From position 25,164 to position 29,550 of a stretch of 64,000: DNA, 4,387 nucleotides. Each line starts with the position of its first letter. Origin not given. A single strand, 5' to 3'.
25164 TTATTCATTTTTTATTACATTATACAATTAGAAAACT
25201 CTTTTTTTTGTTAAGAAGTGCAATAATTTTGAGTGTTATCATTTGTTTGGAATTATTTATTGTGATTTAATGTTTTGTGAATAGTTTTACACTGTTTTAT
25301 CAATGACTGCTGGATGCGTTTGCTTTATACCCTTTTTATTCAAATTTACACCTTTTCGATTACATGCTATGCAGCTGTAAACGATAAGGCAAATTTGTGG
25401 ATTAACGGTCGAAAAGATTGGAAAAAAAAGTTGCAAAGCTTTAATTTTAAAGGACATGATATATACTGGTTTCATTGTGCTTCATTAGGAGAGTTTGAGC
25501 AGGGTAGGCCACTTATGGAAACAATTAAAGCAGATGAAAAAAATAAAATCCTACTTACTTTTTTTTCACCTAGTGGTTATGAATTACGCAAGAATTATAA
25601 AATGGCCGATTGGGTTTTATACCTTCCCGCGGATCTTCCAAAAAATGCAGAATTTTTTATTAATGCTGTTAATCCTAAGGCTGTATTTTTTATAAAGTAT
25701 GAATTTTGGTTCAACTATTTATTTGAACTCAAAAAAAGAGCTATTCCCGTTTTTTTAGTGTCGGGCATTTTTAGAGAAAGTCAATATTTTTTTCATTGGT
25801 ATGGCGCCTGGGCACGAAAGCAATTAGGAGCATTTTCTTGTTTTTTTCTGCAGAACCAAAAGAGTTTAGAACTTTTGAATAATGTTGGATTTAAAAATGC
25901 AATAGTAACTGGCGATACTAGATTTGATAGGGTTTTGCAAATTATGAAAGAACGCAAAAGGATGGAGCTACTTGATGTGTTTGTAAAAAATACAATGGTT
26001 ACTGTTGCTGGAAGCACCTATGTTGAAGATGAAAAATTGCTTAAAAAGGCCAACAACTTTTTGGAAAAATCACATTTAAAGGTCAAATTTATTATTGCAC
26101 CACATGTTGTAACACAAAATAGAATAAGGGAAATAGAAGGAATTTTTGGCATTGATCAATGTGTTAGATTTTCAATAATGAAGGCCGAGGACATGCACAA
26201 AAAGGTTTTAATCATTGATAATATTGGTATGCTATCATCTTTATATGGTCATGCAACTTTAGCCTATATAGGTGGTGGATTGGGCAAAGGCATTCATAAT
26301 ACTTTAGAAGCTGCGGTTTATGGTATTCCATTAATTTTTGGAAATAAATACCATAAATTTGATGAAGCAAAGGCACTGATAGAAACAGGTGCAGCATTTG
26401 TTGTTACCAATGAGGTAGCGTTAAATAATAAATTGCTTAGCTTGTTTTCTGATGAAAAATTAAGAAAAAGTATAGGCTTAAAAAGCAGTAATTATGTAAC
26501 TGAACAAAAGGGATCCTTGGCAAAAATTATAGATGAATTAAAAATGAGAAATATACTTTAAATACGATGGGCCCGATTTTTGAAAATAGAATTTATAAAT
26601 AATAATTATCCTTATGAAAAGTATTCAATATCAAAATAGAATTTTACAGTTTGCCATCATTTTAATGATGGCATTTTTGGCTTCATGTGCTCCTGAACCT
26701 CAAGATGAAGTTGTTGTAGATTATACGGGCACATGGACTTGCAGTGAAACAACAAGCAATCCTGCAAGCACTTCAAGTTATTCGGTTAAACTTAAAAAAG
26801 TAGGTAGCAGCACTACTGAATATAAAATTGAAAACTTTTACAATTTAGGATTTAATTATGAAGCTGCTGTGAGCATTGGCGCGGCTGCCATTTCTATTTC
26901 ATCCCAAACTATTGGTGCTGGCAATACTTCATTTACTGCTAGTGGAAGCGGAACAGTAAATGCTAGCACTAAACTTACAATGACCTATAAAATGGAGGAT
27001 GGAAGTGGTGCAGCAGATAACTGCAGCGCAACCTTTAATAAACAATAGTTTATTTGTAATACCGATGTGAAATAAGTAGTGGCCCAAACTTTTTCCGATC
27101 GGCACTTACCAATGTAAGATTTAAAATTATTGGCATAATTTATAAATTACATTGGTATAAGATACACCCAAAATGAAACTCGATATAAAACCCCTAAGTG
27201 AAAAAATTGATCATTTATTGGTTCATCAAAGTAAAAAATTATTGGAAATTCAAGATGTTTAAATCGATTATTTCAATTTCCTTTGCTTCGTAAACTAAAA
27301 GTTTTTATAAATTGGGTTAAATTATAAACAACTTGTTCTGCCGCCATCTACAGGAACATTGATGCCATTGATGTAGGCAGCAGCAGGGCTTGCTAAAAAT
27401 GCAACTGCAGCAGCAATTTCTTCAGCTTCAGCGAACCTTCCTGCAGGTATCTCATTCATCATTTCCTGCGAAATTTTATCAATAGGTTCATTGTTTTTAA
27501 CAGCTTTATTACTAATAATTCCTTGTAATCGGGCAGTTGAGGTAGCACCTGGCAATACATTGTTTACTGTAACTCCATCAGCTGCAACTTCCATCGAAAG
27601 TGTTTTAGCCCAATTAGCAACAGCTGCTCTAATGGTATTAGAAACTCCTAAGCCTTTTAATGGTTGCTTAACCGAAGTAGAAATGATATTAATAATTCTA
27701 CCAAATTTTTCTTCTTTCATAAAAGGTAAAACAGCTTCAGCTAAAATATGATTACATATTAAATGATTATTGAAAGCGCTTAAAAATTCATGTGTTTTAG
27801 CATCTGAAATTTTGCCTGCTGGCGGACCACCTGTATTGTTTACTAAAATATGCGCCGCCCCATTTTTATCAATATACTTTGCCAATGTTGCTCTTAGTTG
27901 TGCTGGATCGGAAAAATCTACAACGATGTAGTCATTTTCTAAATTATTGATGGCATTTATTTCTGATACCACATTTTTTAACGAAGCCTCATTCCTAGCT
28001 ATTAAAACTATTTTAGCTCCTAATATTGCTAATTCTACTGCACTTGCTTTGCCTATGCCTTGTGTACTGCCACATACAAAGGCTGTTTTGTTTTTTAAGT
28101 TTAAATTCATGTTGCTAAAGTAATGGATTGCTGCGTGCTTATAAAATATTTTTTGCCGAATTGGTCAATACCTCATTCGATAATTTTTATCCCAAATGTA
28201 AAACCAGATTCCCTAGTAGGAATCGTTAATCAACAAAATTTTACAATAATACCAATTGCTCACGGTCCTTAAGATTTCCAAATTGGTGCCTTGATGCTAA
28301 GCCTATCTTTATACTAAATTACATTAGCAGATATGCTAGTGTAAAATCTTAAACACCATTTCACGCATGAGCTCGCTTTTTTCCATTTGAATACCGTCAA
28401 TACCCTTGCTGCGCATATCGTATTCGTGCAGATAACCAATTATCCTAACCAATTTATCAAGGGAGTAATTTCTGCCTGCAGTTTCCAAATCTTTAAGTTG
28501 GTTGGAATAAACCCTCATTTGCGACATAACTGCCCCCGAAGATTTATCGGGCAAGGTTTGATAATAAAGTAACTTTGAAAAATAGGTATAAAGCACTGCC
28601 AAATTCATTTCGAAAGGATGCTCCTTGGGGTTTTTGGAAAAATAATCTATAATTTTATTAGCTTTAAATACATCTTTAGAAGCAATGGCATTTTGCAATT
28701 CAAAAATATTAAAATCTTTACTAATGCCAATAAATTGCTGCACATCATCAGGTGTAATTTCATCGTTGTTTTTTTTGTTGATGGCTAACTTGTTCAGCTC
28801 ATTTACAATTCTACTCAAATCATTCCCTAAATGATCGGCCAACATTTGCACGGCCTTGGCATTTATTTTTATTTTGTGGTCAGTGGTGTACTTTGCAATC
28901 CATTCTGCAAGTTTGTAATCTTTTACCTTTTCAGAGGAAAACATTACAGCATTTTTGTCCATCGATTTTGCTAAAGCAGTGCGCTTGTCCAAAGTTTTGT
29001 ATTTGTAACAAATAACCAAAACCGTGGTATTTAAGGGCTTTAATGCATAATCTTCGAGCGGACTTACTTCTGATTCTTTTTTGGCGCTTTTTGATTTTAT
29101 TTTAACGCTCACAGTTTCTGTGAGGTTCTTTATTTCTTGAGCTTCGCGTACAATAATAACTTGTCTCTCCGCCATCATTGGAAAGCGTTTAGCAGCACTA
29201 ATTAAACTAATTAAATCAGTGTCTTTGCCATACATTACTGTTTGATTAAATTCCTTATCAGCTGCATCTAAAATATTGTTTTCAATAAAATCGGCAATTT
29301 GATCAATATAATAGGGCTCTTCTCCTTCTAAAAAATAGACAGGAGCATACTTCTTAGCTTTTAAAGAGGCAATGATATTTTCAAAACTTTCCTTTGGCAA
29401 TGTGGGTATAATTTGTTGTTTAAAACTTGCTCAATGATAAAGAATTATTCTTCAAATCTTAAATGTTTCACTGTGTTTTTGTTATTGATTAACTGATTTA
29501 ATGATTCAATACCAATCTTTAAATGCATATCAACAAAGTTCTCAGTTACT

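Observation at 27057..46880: Family of mosaic intergenic repeats with palindromic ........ core (copies A-D)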

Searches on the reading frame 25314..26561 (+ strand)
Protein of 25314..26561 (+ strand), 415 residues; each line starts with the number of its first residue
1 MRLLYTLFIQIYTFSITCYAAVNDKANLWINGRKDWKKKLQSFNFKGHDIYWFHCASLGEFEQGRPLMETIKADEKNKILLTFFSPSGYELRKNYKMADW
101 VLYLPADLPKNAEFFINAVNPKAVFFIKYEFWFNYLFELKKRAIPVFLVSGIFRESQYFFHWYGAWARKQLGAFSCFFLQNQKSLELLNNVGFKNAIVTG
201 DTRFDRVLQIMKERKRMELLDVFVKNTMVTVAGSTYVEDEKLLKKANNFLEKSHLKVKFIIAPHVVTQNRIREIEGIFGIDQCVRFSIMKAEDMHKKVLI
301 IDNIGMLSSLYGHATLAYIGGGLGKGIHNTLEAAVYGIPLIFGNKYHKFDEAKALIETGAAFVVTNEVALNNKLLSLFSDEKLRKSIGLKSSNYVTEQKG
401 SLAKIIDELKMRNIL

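Call 13: search_protein_families(library=pfam, proteins=[window:25314-26561:+])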
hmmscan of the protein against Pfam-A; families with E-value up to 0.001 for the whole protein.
window:25314-26561:+ (415 aa): 1 family
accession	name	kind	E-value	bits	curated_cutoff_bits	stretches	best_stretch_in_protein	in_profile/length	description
PF04413.22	Glycos_transf_N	-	2.1e-41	141.8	23.9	1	36-206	3-179/179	3-Deoxy-D-manno-octulosonic-acid transferase (kdotransferase)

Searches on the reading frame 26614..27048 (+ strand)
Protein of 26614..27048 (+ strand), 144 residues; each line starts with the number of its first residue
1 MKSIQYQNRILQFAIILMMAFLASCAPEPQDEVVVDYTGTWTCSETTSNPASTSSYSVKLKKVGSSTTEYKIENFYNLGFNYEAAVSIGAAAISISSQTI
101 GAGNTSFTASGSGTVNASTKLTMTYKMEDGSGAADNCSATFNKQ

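Call 13: search_protein_families(library=pfam, proteins=[window:26614-27048:+])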
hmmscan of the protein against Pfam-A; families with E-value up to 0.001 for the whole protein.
window:26614-27048:+ (144 aa): 0 families

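Call 22: find_encoding_contigs(protein=window:26614-27048:+, flank=3000, max_places=10)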
Protein window:26614-27048:+ (144 aa): 6 contigs read that carry it; 5 places shown.
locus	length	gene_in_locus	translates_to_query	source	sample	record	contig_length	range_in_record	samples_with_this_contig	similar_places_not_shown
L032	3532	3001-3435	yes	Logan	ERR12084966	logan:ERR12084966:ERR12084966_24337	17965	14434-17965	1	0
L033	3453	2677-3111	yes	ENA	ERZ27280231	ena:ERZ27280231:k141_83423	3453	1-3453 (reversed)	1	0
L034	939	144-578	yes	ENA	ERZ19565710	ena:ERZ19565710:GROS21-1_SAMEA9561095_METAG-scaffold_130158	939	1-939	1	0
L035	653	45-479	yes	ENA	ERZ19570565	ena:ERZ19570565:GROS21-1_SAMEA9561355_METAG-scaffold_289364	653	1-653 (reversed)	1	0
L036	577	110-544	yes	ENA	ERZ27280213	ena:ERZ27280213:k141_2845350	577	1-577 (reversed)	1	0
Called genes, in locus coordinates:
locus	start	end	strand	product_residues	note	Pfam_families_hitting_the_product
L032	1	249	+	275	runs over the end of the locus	PF02621:VitK2_biosynth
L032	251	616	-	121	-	PF11325:DUF3127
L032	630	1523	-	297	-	PF01613:Flavin_Reduct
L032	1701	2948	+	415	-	PF04413:Glycos_transf_N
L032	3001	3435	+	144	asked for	-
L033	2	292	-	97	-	?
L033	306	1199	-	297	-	PF01613:Flavin_Reduct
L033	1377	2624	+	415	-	PF04413:Glycos_transf_N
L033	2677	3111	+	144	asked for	-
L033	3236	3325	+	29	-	-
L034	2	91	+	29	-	?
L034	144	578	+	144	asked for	-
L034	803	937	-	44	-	?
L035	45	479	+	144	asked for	-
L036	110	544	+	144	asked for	-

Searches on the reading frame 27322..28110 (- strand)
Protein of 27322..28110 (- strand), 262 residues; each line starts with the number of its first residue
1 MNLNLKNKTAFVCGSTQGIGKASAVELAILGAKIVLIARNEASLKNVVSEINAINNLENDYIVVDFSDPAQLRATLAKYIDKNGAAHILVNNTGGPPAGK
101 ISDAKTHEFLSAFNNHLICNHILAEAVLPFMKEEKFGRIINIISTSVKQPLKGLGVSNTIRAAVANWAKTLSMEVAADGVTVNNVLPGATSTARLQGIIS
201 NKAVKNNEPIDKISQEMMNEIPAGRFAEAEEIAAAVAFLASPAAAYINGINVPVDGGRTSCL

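Call 13: search_protein_families(library=pfam, proteins=[window:27322-28110:-])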
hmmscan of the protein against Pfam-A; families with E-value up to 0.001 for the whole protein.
window:27322-28110:- (262 aa): 3 families
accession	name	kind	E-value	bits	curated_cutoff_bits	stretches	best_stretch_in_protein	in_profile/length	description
PF13561.12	adh_short_C2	-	3e-41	142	27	1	16-258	5-235/236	Enoyl-(Acyl carrier protein) reductase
PF00106.31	adh_short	-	1e-35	123.5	26.6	1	8-198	1-190/195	short chain dehydrogenase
PF08659.16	KR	-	2.5e-05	24.7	22.6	1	10-90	3-86/180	KR domain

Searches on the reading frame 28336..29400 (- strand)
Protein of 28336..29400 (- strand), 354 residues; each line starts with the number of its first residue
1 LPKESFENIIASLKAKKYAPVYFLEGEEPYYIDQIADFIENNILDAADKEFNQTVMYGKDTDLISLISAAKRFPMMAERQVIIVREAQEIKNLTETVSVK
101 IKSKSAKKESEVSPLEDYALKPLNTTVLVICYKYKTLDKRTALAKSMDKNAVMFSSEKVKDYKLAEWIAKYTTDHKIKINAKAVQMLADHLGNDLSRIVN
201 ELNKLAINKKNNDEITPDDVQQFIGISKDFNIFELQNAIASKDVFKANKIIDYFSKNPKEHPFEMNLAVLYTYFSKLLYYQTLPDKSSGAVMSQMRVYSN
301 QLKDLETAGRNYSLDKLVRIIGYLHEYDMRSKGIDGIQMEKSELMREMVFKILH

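Call 13: search_protein_families(library=pfam, proteins=[window:28336-29400:-])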
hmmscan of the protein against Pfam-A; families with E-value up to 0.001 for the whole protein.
window:28336-29400:- (354 aa): 2 families
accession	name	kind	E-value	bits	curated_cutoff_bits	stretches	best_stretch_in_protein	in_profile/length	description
PF06144.19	DNA_pol3_delta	-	9.7e-13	48.6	21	1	22-155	1-122/124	DNA polymerase III, delta subunit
PF21694.2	DNA_pol3_delta_C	-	4.5e-05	23.9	27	1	231-332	3-104/121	DNA polymerase III delta subunit, C-terminal domain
